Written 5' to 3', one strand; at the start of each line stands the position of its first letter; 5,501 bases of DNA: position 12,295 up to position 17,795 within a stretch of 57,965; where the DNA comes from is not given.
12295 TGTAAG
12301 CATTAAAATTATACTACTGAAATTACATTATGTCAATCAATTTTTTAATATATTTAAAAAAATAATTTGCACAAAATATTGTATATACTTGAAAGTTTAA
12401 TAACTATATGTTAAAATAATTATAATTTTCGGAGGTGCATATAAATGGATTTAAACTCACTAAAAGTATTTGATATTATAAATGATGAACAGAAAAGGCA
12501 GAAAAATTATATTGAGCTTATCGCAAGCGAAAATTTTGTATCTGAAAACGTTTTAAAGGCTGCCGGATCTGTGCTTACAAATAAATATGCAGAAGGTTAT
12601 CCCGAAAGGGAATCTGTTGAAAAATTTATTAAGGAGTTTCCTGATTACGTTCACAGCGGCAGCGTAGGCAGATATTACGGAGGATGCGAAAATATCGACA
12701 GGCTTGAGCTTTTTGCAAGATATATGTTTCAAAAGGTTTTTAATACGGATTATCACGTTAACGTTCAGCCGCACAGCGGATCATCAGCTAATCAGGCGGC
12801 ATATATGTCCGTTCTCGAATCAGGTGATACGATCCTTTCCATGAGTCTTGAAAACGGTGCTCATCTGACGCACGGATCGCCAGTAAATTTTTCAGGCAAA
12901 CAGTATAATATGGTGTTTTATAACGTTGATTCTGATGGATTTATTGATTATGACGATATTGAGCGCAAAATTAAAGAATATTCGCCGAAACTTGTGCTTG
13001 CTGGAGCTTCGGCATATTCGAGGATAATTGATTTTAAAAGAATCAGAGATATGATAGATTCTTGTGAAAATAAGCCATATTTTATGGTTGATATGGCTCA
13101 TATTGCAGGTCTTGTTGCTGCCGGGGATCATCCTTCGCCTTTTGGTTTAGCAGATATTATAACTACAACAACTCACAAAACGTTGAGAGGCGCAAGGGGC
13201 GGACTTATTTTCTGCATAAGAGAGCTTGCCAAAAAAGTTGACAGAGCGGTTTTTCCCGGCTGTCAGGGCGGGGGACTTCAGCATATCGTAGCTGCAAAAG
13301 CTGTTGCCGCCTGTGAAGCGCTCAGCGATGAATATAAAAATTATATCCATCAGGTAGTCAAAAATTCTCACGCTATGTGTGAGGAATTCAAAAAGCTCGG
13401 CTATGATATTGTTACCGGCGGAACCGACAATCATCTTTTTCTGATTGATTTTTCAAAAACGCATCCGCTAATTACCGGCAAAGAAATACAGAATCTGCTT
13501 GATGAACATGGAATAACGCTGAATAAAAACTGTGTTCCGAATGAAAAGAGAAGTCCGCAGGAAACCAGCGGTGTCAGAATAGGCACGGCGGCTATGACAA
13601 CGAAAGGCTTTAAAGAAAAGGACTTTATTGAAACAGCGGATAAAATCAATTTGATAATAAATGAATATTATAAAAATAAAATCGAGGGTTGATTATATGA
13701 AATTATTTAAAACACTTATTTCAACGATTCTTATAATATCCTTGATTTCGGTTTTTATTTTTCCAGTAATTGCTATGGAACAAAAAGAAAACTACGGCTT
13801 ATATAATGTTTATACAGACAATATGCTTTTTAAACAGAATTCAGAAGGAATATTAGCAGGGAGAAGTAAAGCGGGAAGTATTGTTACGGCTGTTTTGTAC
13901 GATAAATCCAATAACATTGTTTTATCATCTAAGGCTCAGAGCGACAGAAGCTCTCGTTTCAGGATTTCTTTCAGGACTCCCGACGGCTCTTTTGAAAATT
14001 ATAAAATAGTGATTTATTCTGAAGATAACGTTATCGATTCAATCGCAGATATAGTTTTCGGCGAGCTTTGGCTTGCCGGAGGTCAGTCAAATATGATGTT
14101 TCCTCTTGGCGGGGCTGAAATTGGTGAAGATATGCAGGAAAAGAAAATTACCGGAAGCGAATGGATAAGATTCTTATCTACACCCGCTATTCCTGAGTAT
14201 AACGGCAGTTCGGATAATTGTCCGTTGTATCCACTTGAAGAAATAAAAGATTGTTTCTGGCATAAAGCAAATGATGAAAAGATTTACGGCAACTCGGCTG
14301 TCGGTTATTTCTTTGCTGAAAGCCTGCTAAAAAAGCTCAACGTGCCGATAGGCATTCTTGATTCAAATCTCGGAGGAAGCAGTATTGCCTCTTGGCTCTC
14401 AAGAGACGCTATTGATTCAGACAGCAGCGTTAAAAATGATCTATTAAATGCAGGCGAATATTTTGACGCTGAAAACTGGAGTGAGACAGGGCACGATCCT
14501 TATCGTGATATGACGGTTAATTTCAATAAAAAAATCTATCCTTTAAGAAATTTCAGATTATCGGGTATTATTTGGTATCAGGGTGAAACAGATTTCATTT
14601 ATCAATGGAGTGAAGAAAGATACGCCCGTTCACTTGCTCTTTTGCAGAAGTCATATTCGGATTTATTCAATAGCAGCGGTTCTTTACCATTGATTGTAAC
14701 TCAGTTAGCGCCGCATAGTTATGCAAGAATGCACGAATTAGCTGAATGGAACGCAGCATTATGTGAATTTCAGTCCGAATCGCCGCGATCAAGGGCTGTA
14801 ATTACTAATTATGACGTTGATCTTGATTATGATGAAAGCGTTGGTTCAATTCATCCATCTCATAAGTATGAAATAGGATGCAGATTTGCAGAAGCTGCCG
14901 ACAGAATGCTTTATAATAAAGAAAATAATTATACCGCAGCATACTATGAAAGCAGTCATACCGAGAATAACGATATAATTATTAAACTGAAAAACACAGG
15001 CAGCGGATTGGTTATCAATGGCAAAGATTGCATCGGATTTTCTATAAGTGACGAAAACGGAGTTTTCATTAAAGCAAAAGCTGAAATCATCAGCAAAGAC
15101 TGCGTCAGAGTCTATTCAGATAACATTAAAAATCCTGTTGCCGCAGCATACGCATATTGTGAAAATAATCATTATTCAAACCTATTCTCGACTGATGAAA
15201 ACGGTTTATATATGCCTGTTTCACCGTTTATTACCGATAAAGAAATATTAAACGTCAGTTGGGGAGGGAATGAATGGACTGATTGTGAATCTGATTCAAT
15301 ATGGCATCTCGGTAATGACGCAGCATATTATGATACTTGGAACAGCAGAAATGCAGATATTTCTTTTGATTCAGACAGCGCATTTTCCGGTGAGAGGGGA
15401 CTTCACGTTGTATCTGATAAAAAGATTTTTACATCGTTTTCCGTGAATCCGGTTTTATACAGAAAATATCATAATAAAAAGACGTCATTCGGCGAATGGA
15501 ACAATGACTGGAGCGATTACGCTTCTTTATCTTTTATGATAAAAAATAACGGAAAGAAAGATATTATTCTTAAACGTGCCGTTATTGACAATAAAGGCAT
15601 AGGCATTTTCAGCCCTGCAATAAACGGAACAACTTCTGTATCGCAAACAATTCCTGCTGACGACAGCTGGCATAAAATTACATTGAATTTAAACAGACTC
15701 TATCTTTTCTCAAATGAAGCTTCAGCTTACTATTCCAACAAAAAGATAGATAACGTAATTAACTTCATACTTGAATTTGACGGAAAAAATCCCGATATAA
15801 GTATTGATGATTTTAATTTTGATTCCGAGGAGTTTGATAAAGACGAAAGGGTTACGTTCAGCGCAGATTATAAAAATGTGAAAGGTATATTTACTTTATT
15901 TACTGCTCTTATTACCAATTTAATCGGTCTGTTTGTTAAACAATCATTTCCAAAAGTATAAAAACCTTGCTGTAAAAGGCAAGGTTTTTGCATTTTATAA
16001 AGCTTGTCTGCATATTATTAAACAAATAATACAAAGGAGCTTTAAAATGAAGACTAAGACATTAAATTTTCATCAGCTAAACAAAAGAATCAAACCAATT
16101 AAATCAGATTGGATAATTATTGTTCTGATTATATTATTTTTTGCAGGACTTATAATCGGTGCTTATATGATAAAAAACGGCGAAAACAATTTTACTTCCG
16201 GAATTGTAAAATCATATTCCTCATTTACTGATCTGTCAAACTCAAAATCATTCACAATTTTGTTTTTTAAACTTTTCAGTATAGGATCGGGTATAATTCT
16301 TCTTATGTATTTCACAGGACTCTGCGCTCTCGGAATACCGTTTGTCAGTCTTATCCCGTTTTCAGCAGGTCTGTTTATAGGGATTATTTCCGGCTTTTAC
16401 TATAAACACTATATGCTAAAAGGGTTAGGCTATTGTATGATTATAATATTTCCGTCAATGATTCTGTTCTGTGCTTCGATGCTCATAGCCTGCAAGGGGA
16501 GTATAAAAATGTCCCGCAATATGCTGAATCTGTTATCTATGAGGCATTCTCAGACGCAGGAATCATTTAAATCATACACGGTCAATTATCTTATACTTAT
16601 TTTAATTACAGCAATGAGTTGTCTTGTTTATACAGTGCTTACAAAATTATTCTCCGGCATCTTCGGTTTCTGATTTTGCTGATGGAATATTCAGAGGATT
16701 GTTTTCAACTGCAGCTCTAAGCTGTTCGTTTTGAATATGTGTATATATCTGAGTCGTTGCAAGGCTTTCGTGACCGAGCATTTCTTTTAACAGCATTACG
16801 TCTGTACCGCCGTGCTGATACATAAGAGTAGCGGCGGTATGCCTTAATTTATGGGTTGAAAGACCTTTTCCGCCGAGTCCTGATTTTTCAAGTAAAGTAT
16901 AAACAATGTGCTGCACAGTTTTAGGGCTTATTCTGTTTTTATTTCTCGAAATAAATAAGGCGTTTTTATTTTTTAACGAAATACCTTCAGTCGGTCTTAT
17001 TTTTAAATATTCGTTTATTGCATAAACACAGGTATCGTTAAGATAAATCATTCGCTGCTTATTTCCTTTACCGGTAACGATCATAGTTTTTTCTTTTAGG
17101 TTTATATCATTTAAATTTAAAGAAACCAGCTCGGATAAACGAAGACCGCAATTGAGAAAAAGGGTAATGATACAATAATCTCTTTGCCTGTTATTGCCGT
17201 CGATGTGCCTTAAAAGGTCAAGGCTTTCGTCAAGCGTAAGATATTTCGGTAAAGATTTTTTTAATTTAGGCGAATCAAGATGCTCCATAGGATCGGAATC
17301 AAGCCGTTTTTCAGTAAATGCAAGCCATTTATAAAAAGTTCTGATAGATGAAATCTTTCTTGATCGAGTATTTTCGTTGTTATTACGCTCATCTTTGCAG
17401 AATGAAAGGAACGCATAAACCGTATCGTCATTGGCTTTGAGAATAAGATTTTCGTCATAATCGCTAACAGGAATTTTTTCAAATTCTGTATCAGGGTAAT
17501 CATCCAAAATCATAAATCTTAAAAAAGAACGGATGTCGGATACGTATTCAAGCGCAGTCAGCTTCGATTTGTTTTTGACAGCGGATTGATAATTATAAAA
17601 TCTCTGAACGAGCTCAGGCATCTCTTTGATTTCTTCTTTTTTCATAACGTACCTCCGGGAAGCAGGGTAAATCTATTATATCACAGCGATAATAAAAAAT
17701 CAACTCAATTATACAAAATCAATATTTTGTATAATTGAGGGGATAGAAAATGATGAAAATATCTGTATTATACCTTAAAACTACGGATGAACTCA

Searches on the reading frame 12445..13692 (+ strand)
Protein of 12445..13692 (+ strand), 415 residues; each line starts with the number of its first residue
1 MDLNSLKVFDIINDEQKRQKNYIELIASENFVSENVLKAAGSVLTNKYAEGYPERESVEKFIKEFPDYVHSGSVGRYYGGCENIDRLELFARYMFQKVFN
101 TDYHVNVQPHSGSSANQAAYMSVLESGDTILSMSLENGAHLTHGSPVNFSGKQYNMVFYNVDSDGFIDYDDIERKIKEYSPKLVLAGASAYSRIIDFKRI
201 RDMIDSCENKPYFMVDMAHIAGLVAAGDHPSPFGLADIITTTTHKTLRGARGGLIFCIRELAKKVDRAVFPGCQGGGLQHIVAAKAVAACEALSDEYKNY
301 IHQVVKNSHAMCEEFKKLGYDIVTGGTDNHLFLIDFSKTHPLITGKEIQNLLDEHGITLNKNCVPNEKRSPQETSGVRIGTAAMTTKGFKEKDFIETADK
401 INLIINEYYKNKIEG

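Call 41: search_protein_families(library=pfam, proteins=[window:12445-13692:+], max_evalue=0.0001)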
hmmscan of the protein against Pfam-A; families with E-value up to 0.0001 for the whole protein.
window:12445-13692:+ (415 aa): 2 families
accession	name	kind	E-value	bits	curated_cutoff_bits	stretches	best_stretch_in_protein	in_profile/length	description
PF00464.25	SHMT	-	9e-140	466.2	27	2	75-399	55-397/399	Serine hydroxymethyltransferase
PF01212.27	Beta_elim_lyase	-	3.7e-06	26.9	27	1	95-325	41-275/288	Beta-eliminating lyase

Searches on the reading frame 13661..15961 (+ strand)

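Call 41: search_protein_families(library=pfam, proteins=[window:13661-15961:+], max_evalue=0.0001)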
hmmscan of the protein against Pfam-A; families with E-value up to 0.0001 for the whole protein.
window:13661-15961:+ (766 aa): 1 family
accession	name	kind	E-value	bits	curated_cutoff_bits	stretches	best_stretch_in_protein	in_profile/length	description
PF03629.24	SASA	-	6.4e-13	49.3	24.8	1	135-412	3-223/226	Carbohydrate esterase, sialic acid-specific acetylesterase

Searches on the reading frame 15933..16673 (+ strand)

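Call 42: search_protein_families(library=pfam, proteins=[window:15933-16673:+], max_evalue=0.0001)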
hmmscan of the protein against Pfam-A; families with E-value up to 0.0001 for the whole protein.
window:15933-16673:+ (246 aa): 1 family
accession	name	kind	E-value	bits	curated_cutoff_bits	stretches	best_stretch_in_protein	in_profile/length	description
PF01944.22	SpoIIM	-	2.5e-15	57.3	26.9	1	66-227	2-155/163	Stage II sporulation protein M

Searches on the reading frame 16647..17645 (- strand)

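Call 42: search_protein_families(library=pfam, proteins=[window:16647-17645:-], max_evalue=0.0001)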
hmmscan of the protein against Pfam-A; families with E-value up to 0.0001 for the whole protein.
window:16647-17645:- (332 aa): 2 families
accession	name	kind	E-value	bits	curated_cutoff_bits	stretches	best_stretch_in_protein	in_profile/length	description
PF00589.27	Phage_integrase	-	7.9e-40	136.9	27.1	1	135-306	2-170/172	Phage integrase family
PF02899.23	Phage_int_SAM_1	-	1.1e-07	32.4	22.3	1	13-108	1-79/83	Phage integrase, N-terminal SAM-like domain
